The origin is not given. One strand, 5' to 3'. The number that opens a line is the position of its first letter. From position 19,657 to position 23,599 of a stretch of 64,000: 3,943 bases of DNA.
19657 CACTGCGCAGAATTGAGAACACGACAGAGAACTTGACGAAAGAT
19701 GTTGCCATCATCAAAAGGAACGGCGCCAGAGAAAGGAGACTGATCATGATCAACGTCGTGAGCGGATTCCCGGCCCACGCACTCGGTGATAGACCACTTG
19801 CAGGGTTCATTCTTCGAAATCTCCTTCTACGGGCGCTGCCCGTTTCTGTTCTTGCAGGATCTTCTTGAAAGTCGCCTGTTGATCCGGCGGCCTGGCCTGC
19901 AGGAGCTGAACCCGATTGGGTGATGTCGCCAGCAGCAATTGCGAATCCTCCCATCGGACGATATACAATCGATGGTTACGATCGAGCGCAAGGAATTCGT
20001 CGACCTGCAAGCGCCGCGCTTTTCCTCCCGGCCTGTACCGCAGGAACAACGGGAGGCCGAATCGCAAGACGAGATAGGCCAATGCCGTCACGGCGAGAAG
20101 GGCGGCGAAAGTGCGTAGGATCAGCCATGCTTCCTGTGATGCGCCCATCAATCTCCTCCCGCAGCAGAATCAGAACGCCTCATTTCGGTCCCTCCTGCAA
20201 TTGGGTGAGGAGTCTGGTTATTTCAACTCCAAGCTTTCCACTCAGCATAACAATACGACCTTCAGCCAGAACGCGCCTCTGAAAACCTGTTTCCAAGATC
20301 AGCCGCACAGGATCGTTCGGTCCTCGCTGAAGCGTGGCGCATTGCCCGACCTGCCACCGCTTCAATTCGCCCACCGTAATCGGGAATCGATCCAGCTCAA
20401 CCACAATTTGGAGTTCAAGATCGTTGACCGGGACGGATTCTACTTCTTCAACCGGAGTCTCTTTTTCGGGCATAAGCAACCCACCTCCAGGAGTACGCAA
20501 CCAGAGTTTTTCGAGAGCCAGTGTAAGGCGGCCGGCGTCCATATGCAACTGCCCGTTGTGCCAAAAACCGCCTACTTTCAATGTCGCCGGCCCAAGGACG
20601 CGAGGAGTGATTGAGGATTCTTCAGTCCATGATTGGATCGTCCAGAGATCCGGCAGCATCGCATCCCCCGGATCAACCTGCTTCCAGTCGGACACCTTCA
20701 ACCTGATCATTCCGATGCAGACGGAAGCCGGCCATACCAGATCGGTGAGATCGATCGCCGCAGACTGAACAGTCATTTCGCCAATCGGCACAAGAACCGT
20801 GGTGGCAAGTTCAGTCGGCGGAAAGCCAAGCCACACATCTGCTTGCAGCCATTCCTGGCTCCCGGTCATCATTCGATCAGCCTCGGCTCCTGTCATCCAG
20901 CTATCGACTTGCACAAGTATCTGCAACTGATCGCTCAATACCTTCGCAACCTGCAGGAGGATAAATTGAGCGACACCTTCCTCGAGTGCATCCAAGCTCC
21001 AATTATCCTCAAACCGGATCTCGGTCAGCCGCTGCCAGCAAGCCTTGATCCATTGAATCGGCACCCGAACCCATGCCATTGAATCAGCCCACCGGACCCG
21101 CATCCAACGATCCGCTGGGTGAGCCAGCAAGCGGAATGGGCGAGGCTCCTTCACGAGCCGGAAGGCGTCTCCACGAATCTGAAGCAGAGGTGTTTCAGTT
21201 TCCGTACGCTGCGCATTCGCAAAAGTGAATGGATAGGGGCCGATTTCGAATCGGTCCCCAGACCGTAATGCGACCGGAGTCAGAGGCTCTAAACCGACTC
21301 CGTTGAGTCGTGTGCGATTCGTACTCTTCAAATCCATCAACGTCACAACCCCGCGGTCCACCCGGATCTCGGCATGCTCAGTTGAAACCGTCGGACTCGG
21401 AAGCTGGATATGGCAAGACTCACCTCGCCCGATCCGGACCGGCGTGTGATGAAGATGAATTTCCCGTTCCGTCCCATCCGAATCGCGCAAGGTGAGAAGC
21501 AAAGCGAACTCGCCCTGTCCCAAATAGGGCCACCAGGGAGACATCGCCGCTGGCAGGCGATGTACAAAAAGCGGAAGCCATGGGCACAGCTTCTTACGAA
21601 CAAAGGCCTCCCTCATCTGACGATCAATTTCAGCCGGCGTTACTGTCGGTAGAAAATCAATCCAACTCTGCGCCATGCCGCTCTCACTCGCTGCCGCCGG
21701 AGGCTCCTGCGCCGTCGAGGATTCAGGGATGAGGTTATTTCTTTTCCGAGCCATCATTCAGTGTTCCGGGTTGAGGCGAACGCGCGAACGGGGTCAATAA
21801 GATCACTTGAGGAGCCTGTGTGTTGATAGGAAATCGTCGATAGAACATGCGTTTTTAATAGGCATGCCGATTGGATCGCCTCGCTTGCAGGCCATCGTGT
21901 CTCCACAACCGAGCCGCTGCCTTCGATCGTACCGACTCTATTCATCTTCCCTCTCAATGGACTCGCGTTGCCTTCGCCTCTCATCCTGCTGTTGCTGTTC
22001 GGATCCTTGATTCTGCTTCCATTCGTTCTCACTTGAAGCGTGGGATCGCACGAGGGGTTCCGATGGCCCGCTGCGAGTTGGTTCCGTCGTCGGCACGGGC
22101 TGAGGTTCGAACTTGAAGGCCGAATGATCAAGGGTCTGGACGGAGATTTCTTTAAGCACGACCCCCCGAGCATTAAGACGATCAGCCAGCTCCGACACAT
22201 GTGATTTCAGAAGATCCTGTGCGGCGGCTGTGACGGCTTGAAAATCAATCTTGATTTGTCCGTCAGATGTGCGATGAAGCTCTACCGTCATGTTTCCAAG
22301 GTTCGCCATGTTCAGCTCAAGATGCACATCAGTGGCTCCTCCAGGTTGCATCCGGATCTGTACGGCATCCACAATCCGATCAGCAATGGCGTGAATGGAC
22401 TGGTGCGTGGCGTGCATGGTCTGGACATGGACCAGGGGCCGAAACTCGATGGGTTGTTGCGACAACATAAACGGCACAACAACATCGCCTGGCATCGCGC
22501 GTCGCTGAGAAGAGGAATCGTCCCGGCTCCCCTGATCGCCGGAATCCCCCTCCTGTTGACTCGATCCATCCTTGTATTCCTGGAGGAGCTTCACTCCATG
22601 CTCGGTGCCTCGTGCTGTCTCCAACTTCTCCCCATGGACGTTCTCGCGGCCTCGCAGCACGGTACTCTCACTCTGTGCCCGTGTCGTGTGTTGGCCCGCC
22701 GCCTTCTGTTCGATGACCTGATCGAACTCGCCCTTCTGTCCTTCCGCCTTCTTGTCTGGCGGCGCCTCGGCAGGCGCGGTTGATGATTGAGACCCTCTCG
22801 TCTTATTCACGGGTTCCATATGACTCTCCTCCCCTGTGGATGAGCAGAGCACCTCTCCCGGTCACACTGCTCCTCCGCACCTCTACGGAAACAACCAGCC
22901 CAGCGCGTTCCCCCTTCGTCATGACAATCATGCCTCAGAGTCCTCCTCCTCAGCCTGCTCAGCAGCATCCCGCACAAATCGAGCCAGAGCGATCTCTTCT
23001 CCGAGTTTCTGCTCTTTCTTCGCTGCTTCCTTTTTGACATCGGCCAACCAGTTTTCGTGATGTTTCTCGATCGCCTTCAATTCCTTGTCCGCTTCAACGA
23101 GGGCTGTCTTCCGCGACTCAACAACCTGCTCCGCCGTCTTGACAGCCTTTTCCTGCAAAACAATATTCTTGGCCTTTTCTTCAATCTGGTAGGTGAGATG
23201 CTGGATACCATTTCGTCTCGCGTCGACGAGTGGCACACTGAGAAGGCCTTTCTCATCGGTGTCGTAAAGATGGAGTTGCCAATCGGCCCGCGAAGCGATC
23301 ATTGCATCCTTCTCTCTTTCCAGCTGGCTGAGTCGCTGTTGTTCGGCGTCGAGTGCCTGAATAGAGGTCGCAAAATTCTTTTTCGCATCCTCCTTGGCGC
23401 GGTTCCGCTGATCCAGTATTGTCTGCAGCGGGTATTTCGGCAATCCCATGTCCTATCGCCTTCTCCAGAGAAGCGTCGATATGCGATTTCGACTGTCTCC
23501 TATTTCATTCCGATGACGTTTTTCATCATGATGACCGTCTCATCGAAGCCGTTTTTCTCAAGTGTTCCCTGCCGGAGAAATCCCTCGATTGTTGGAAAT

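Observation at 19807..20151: FliO-like gene inside a needle-type T3SS cluster, translationally coupled to sctR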

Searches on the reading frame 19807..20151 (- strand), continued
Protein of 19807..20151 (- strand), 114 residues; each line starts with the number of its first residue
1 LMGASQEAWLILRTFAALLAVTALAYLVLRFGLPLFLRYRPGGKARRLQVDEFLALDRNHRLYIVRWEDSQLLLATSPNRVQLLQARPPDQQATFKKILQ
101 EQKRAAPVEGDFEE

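Call 70: find_encoding_contigs(protein=P0072, flank=8000, max_places=1)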
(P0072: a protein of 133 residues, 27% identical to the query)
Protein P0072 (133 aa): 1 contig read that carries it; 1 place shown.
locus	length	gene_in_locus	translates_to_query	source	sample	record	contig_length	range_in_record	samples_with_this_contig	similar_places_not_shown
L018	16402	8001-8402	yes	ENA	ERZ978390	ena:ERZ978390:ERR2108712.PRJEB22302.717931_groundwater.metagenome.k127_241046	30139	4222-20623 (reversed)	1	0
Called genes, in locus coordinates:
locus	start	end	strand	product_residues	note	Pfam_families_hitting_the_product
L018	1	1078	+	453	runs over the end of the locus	PF00344:SecY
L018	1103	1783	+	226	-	PF13671:AAA_33 (weak), PF00406:ADK, PF13207:AAA_17, PF05191:ADK_lid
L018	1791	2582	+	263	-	PF00557:Peptidase_M24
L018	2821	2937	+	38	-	PF00444:Ribosomal_L36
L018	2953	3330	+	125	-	PF00416:Ribosomal_S13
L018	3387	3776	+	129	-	PF00411:Ribosomal_S11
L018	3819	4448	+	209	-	PF00163:Ribosomal_S4, PF01479:S4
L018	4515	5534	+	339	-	PF01193:RNA_pol_L, PF01000:RNA_pol_A_bac, PF03118:RNA_pol_A_CTD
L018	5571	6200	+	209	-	PF01196:Ribosomal_L17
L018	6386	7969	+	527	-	-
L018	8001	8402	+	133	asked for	PF04347:FliO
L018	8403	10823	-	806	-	-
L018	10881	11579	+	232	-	PF00813:FliP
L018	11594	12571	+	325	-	PF08240:ADH_N, PF00107:ADH_zinc_N, PF13602:ADH_zinc_N_2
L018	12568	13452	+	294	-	PF12146:Hydrolase_4, PF00561:Abhydrolase_1, PF12697:Abhydrolase_6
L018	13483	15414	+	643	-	PF02705:K_trans, PF22776:K_trans_C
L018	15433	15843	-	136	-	PF07238:PilZ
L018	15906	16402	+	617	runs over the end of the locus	PF00884:Sulfatase, PF01663:Phosphodiest (faint)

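Call 71: find_encoding_contigs(protein=P0081, flank=8000, max_places=1)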
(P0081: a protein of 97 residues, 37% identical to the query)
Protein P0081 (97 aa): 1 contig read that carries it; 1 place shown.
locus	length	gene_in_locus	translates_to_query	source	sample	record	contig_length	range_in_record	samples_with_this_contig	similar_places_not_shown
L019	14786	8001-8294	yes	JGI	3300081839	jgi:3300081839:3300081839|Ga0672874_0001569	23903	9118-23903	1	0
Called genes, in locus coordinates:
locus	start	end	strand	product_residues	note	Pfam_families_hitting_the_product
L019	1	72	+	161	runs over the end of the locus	PF00828:Ribosomal_L27A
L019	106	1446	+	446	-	PF00344:SecY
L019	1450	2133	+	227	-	PF00406:ADK, PF13207:AAA_17, PF05191:ADK_lid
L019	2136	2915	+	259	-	PF00557:Peptidase_M24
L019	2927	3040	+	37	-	PF00444:Ribosomal_L36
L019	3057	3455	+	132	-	PF00416:Ribosomal_S13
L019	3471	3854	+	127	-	PF00411:Ribosomal_S11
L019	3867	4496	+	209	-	PF00163:Ribosomal_S4, PF01479:S4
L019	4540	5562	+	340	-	PF01193:RNA_pol_L, PF01000:RNA_pol_A_bac, PF03118:RNA_pol_A_CTD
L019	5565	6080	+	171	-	PF01196:Ribosomal_L17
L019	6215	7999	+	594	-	-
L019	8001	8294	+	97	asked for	PF04347:FliO (weak)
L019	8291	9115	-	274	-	PF13462:Thioredoxin_4, PF01323:DSBA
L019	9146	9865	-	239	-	PF01311:Bac_export_1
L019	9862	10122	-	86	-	PF01313:Bac_export_3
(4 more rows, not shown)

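Call 91: search_protein_families(library=ncbifam, proteins=[L016:8435-9193:+, L001:4229-4933:+, L018:10881-11579:+, L017:6235-7014:+, L010:6361-7074:+, L009:10336-11019:+, L016:1443-2843:+, L016:6624-7982:+], max_evalue=1e-10)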
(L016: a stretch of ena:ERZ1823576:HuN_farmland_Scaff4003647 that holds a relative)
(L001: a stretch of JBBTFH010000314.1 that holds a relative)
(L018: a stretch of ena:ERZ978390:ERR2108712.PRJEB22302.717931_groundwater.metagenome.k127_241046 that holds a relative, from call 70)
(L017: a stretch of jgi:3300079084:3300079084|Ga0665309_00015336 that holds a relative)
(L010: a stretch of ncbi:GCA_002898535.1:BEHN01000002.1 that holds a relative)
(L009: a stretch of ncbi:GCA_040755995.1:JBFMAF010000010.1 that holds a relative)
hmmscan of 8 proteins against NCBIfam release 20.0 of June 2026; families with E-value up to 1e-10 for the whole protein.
L016:8435-9193:+ (252 aa): 4 families
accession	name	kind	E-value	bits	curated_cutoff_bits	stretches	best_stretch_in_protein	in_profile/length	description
NF009438.0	PRK12797.1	subfamily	2.2e-75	253.1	179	1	34-251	6-216/217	EscR/YscR/HrcR family type III secretion system export apparatus protein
TIGR01102.1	yscR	equivalog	6.2e-67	225.3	208.6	1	39-247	1-202/202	type III secretion system export apparatus subunit SctR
TIGR01103.1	fliP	equivalog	3.5e-62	209.7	217.45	1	42-248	1-194/197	flagellar type III secretion system pore protein FliP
NF009437.0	PRK12796.1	equivalog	3.1e-53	180.7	263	1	35-251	4-217/223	EscR/YscR/HrcR family type III secretion system export apparatus protein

L001:4229-4933:+ (234 aa): 4 families
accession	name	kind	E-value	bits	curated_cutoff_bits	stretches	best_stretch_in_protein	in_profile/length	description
NF009438.0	PRK12797.1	subfamily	3.9e-69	232.7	179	1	13-233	6-216/217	EscR/YscR/HrcR family type III secretion system export apparatus protein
TIGR01102.1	yscR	equivalog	1.4e-60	204.6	208.6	1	19-229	2-202/202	type III secretion system export apparatus subunit SctR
TIGR01103.1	fliP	equivalog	7.9e-55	185.7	217.45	1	22-230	2-194/197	flagellar type III secretion system pore protein FliP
NF009437.0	PRK12796.1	equivalog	4.4e-47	160.6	263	1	18-233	8-217/223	EscR/YscR/HrcR family type III secretion system export apparatus protein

L018:10881-11579:+ (232 aa): 4 families
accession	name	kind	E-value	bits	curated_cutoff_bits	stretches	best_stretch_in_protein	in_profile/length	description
NF009438.0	PRK12797.1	subfamily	6.3e-78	261.4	179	1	13-231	6-216/217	EscR/YscR/HrcR family type III secretion system export apparatus protein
TIGR01102.1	yscR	equivalog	6.5e-70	235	208.6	1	19-227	2-202/202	type III secretion system export apparatus subunit SctR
TIGR01103.1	fliP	equivalog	3.3e-60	203.2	217.45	1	21-228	1-194/197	flagellar type III secretion system pore protein FliP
NF009437.0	PRK12796.1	equivalog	5e-55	186.6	263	1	15-232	5-218/223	EscR/YscR/HrcR family type III secretion system export apparatus protein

L017:6235-7014:+ (259 aa): 4 families
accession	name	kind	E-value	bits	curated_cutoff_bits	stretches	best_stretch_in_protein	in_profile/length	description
TIGR01103.1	fliP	equivalog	2.6e-78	262.3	217.45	1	62-257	1-197/197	flagellar type III secretion system pore protein FliP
NF009438.0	PRK12797.1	subfamily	7.8e-54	182.7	179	1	56-257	8-216/217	EscR/YscR/HrcR family type III secretion system export apparatus protein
TIGR01102.1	yscR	equivalog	1.7e-49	168.4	208.6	1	60-251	2-200/202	type III secretion system export apparatus subunit SctR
NF009437.0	PRK12796.1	equivalog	1.1e-39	136.3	263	1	56-257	5-217/223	EscR/YscR/HrcR family type III secretion system export apparatus protein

L010:6361-7074:+ (237 aa): 4 families
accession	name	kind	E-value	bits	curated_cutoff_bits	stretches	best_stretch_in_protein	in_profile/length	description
NF009438.0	PRK12797.1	subfamily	1.3e-78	263.6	179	1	18-235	7-216/217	EscR/YscR/HrcR family type III secretion system export apparatus protein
TIGR01102.1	yscR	equivalog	3.3e-71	239.3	208.6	1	23-231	2-202/202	type III secretion system export apparatus subunit SctR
TIGR01103.1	fliP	equivalog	2.1e-59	200.6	217.45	1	25-234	1-196/197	flagellar type III secretion system pore protein FliP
NF009437.0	PRK12796.1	equivalog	2.4e-55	187.6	263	1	18-236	4-218/223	EscR/YscR/HrcR family type III secretion system export apparatus protein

L009:10336-11019:+ (227 aa): 4 families
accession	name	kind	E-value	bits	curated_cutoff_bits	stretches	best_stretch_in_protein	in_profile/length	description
NF009438.0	PRK12797.1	subfamily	2.9e-78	262.5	179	1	8-226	6-216/217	EscR/YscR/HrcR family type III secretion system export apparatus protein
TIGR01102.1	yscR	equivalog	1.5e-70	237.1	208.6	1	14-222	2-202/202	type III secretion system export apparatus subunit SctR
TIGR01103.1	fliP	equivalog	9.8e-59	198.4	217.45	1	17-225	2-196/197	flagellar type III secretion system pore protein FliP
NF009437.0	PRK12796.1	equivalog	4.7e-54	183.4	263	1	10-227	5-218/223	EscR/YscR/HrcR family type III secretion system export apparatus protein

L016:1443-2843:+ (466 aa): 35 families (the best 25 are shown)
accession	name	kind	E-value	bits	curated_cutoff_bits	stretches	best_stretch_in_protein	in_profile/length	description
TIGR02546.1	III_secr_ATP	equivalog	2.7e-188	626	604.75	1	48-465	2-421/423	type III secretion system ATPase SctN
NF005391.0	PRK06936.1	equivalog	7.3e-188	624.8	657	1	41-465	13-437/439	type III secretion system ATPase SctN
TIGR03497.1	FliI_clade2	equivalog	8.2e-183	608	629.8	1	53-465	1-412/413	flagellar protein export ATPase FliI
TIGR01026.1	fliI_yscN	subfamily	2.2e-178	593.6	379.5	1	45-465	17-438/440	FliI/YscN family ATPase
TIGR03496.1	FliI_clade1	equivalog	4.5e-172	572.5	619.1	1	53-464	1-413/414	flagellar protein export ATPase FliI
NF006575.0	PRK09099.1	subfamily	1.7e-168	561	706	1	43-465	18-440/443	type III secretion system ATPase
NF005295.0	PRK06820.1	equivalog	5.1e-165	549.7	690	1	47-466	25-439/440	EscN/YscN/HrcN family type III secretion system ATPase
TIGR03498.1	FliI_clade3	equivalog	6.5e-158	525.8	587.45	1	54-464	2-416/418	flagellar protein export ATPase FliI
NF005765.0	PRK07594.1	equivalog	1.3e-137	459.1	715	1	52-464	22-429/433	EscN/YscN/HrcN family type III secretion system ATPase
NF006012.0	PRK08149.1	equivalog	5.2e-136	454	594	1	58-464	16-428/431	type III secretion system ATPase SctN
NF005535.1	PRK07196.1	equivalog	1.3e-135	452.8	715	1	46-465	14-433/434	flagellar protein export ATPase FliI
NF006290.1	PRK08472.1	equivalog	2.8e-128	428.4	644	1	43-465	10-432/433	flagellar protein export ATPase FliI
NF004578.0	PRK05922.1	equivalog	7.7e-104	347.9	604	1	47-466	15-431/434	type III secretion system ATPase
NF040574.1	T3SS_ATP_VscN2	exception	1.5e-71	241.5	750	1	72-449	26-401/420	type III secretion system ATPase VscN2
TIGR01039.1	atpD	equivalog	3.4e-61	207.4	462.85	1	53-449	3-407/462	F0F1 ATP synthase subunit beta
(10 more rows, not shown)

L016:6624-7982:+ (452 aa): 4 families
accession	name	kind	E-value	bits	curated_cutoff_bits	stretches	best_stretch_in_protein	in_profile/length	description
TIGR02551.1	SpaO_YscQ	equivalog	1.9e-25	90.5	100.8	1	260-449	135-299/300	type III secretion system cytoplasmic ring protein SctQ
TIGR02480.1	fliN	equivalog_domain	9.3e-20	70.3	84.05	1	386-449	9-72/77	flagellar motor switch protein FliN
TIGR01397.1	fliM_switch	equivalog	3.2e-16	59.4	219.6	0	126-297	114-288/320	flagellar motor switch protein FliM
NF005995.1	PRK08119.1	equivalog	1.6e-11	44.3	218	0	387-449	306-368/376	flagellar motor switch phosphatase FliY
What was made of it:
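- NCBIfam labels agree with these groups (call 91).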

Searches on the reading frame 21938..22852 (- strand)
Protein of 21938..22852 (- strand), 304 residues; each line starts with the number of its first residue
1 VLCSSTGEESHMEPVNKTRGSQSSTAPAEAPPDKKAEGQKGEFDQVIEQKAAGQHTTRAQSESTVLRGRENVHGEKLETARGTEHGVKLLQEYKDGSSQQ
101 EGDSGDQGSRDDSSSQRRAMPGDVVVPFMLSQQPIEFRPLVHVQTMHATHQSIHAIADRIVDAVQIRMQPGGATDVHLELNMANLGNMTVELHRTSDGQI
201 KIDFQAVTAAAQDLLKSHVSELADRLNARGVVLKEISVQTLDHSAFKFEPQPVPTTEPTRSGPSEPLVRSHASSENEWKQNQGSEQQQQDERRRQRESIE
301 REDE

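Call 3: search_protein_families(library=pfam, proteins=[window:21938-22852:-], max_evalue=1)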
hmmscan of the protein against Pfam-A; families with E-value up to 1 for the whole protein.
window:21938-22852:- (304 aa): 2 families
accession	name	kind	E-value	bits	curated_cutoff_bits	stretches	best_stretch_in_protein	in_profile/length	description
PF02120.21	Flg_hook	-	1e-13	51.3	29.8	1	167-242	6-80/85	Flagellar hook-length control protein FliK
PF09483.15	HpaP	-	9.2e-05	22.9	23.8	1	171-239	21-88/90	Type III secretion protein (HpaP)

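Call 54: search_protein_families(library=ncbifam, proteins=[window:21938-22852:-], max_evalue=0.1)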
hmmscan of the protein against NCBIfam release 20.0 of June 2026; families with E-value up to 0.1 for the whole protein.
window:21938-22852:- (304 aa): 1 family
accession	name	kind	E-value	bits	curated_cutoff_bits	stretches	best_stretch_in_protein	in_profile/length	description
TIGR02557.2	HpaP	equivalog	0.015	15.5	65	1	148-227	108-187/204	type III secretion system protein SctP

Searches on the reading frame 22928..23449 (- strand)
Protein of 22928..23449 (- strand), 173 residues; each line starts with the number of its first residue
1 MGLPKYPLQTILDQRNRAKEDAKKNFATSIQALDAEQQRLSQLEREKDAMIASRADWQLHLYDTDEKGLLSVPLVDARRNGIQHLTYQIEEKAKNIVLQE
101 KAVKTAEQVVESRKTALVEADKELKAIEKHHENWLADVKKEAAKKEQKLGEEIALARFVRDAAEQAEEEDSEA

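Call 3: search_protein_families(library=pfam, proteins=[window:22928-23449:-], max_evalue=1)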
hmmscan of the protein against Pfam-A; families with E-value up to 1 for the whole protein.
window:22928-23449:- (173 aa): 6 families
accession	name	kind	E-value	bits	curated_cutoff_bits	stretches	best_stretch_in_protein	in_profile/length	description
PF16789.10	YscO-like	-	4.6e-23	82.4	27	1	4-158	2-155/161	YscO-like protein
PF02050.21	FliJ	-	1.3e-05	25.9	28.4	1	83-158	48-123/123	Flagellar FliJ protein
PF04935.17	SURF6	-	0.0048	17.2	23.1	1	15-59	82-126/196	Surfeit locus protein 6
PF11724.13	YvbH_ext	-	0.033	15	22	1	100-145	4-49/61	YvbH-like oligomerisation region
PF21931.2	ABM-like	-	0.18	12.8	27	0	59-88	50-79/89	ABM-like domain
PF12308.13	Noelin-1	-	0.88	10.2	25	1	76-133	35-92/100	Neurogenesis glycoprotein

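Call 54: search_protein_families(library=ncbifam, proteins=[window:22928-23449:-], max_evalue=0.1)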
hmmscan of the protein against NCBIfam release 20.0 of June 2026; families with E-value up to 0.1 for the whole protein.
window:22928-23449:- (173 aa): 1 family
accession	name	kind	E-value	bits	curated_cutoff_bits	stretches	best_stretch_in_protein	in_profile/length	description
TIGR02473.1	flagell_FliJ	equivalog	1.2e-15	58.1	50.45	2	82-160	63-141/141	flagellar export protein FliJ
